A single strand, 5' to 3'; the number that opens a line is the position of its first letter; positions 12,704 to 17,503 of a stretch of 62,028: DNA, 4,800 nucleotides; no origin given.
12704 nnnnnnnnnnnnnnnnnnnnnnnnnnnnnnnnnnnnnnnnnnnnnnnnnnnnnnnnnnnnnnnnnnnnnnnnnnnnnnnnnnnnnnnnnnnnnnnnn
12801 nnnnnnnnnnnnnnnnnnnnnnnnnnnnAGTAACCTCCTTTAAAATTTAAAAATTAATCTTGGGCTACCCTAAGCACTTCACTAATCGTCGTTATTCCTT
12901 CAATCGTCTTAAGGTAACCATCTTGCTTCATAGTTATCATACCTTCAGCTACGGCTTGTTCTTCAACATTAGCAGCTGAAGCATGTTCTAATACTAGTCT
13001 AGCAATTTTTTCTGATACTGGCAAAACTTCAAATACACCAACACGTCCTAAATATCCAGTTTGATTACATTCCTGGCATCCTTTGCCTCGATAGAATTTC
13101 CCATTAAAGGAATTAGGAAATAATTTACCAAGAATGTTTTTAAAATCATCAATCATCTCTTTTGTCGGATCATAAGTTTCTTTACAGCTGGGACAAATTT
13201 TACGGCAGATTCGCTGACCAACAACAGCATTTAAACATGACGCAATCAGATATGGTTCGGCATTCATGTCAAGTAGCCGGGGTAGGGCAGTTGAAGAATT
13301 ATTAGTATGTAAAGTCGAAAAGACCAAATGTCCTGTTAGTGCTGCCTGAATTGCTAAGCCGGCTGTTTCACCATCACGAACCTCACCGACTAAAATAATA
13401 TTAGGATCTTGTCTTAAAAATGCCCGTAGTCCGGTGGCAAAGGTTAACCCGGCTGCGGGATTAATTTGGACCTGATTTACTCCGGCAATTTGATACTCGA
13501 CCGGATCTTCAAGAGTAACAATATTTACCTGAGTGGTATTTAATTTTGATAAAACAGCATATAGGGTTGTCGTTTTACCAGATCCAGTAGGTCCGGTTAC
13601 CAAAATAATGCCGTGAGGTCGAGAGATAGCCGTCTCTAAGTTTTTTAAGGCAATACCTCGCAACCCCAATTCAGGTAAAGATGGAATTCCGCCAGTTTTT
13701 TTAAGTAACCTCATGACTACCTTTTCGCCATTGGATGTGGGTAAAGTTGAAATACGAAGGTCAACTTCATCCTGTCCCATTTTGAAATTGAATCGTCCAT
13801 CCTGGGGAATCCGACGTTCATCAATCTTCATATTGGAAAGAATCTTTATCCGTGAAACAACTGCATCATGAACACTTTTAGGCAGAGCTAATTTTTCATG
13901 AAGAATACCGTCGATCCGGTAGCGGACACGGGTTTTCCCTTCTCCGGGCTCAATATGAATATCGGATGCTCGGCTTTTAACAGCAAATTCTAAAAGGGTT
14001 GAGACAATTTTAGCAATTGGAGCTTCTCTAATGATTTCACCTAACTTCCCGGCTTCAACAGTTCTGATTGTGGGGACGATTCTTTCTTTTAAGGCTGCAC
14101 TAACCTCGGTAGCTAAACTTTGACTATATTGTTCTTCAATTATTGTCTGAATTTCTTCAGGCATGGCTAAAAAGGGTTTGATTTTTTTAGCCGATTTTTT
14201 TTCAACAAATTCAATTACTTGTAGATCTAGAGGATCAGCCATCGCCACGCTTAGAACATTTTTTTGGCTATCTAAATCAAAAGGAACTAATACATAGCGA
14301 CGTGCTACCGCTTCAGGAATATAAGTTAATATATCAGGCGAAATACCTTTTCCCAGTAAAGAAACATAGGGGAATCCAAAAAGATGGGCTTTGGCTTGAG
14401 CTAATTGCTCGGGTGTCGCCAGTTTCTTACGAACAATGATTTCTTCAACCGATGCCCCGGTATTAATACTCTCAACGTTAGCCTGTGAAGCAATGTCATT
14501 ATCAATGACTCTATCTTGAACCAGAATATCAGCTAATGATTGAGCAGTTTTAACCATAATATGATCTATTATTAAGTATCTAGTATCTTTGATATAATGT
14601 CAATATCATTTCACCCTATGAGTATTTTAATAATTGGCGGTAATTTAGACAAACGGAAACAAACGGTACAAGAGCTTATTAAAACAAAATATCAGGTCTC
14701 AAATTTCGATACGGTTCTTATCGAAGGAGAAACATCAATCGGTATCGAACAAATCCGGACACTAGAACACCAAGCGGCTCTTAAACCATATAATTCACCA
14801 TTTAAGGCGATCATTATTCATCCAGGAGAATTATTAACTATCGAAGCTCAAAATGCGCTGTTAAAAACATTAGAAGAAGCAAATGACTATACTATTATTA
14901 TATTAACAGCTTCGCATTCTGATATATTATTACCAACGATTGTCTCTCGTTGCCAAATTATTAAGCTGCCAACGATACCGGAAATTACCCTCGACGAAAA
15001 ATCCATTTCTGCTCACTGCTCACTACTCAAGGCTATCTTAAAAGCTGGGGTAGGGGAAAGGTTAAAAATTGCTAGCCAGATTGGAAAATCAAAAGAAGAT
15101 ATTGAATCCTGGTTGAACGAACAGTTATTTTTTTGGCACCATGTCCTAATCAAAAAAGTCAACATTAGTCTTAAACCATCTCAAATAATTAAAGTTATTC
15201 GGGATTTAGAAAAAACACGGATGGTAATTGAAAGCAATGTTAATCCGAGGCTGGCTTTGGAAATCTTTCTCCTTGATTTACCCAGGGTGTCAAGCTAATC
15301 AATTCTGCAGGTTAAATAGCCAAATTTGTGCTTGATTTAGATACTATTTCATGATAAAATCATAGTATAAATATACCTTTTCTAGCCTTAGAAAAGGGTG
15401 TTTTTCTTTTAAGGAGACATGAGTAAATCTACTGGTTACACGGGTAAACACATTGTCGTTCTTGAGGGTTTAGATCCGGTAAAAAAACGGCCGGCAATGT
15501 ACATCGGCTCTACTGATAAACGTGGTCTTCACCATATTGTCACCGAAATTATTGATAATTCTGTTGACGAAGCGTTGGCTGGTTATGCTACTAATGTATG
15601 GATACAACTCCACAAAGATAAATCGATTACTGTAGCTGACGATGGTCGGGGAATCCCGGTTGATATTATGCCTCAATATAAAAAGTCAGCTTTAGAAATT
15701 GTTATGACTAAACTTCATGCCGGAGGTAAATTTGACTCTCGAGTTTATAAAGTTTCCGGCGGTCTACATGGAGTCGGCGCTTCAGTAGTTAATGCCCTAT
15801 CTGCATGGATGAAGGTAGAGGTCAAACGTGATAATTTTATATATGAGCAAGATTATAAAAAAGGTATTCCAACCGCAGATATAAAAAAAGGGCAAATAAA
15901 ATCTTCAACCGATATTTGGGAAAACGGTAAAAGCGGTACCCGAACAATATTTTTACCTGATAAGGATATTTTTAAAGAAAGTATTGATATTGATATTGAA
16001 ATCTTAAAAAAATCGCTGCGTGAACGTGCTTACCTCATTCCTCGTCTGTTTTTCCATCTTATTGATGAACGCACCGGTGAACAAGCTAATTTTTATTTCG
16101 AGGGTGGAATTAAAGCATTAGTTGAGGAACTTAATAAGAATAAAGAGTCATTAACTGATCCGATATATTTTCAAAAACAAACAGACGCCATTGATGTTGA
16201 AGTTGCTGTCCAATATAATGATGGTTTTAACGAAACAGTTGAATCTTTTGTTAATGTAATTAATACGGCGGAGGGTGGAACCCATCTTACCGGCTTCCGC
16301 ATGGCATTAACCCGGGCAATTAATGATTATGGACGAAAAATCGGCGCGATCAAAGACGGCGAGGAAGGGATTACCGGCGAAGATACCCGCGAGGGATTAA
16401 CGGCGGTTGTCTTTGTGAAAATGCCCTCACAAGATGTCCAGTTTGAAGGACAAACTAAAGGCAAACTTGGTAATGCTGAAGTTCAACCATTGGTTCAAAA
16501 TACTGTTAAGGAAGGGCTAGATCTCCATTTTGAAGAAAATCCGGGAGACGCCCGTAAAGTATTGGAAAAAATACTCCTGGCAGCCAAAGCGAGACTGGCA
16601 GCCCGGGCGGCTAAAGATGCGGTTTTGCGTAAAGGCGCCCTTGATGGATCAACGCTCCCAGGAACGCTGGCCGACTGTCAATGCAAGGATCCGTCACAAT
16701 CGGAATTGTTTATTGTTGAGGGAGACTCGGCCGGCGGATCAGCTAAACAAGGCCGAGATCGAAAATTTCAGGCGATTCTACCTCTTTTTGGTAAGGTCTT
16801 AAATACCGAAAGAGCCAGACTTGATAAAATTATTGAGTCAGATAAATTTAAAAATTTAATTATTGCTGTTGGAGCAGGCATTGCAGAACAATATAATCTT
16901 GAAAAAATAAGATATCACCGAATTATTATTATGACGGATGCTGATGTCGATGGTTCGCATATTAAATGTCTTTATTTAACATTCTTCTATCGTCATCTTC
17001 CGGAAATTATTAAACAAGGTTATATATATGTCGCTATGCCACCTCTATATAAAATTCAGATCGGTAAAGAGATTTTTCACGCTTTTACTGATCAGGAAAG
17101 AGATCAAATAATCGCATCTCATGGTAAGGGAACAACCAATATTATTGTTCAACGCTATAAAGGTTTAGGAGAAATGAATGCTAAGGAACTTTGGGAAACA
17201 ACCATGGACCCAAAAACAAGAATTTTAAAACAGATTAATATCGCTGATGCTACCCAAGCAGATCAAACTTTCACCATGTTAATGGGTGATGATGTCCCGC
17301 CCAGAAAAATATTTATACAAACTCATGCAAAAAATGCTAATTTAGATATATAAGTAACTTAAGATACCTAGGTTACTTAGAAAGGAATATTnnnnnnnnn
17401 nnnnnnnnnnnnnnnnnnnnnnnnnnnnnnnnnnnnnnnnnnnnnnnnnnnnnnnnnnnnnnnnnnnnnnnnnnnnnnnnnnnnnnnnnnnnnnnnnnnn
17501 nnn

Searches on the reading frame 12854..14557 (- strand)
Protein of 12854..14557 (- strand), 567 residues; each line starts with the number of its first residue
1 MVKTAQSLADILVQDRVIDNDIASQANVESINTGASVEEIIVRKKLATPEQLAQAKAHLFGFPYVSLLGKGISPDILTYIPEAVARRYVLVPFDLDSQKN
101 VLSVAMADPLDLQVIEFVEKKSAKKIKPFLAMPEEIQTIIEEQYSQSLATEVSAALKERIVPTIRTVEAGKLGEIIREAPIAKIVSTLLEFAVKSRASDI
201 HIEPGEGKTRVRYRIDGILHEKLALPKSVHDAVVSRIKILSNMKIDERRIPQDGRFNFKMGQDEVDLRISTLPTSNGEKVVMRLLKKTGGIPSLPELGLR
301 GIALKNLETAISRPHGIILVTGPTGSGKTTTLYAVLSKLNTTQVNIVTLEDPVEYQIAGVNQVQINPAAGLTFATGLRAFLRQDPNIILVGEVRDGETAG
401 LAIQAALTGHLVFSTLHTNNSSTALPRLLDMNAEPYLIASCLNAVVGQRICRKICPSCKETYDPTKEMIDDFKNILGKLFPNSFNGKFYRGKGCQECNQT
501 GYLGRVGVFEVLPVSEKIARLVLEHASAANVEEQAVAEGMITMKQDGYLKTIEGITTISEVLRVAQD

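Call 25: search_protein_families(library=pfam, proteins=[window:12854-14557:-], max_evalue=0.00001)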
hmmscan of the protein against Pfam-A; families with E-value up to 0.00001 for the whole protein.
window:12854-14557:- (567 aa): 2 families
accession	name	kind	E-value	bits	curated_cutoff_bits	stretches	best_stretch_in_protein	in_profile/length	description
PF00437.27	T2SSE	-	1.6e-129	432.3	24.9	1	178-563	5-370/370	Type II/IV secretion system protein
PF05157.20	MshEN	-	4.7e-16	59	23.1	1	60-148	1-88/90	MshEN domain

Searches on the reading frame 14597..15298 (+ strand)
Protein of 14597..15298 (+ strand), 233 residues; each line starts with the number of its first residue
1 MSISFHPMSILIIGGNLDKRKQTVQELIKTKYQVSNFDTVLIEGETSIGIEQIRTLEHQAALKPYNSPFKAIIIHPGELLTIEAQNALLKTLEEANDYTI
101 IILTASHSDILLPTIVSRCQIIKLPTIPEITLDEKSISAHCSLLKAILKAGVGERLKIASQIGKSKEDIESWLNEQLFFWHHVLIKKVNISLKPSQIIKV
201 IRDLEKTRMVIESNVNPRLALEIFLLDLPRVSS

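Call 25: search_protein_families(library=pfam, proteins=[window:14597-15298:+], max_evalue=0.00001)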
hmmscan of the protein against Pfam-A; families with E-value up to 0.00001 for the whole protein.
window:14597-15298:+ (233 aa): 1 family
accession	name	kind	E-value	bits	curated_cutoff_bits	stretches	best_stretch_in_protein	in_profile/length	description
PF13177.12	DNA_pol3_delta2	-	2.4e-26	93.1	27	1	39-126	71-159/161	DNA polymerase III, delta subunit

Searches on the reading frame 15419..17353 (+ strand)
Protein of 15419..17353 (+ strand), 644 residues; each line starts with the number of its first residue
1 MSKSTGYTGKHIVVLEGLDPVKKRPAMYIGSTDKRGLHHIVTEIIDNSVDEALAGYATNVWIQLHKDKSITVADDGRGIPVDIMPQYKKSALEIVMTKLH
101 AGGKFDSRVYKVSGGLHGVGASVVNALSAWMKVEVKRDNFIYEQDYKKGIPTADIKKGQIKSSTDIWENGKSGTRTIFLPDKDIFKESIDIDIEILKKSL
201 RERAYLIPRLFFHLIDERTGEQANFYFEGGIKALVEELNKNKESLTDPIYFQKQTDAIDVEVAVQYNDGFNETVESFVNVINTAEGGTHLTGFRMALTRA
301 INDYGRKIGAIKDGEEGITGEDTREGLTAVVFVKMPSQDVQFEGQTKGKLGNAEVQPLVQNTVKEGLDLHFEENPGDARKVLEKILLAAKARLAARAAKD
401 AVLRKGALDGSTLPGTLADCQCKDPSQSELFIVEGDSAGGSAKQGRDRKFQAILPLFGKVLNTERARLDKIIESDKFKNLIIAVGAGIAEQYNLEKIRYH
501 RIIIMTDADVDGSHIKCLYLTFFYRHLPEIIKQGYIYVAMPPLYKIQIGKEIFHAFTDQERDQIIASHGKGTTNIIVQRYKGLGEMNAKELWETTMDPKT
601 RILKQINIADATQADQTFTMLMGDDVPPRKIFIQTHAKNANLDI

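Call 25: search_protein_families(library=pfam, proteins=[window:15419-17353:+], max_evalue=0.00001)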
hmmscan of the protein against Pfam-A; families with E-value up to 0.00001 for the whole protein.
window:15419-17353:+ (644 aa): 4 families
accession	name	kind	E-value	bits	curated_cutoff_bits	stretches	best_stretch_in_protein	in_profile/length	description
PF00204.31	DNA_gyraseB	-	1e-54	185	27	1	230-400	1-172/173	DNA gyrase B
PF00986.26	DNA_gyraseB_C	-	2.2e-28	98.6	29.8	1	574-634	3-63/63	DNA gyrase B subunit, carboxyl terminus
PF02518.31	HATPase_c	-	1.2e-17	64.8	26.4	1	33-137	2-93/111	Histidine kinase-, DNA gyrase B-, and HSP90-like ATPase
PF01751.28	Toprim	-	2.9e-16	59.8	23.1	1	429-539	1-94/96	Toprim domain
